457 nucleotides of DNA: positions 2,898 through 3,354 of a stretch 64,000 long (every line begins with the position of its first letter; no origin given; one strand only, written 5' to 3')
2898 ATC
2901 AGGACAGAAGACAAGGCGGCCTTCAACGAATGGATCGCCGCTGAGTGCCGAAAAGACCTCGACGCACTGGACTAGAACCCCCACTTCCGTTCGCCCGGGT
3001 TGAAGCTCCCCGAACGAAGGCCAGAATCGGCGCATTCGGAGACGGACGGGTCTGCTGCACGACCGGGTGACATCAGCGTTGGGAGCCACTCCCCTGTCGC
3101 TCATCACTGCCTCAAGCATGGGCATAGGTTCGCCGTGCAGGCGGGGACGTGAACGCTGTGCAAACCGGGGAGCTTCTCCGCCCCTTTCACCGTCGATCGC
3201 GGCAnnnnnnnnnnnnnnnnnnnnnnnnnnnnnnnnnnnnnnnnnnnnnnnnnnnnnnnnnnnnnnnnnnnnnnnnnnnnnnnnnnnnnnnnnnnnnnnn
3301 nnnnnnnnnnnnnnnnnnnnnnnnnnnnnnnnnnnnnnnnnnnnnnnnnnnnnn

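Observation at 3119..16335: Unannotated 26-47 bp palindromic repeat separating the island's gene modules (att-like cassette array)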

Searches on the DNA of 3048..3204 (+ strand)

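Call 68: search_dna_similar(query=window:3048-3204:+, collection=phages, mode=distant, max_evalue=0.01)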
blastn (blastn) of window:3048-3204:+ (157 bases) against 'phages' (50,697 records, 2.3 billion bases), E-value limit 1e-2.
No match.

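Call 69: search_dna_similar(query=window:3048-3204:+, collection=plasmids, mode=distant, max_evalue=0.01)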
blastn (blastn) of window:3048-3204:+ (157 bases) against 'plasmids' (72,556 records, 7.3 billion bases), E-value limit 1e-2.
No match.
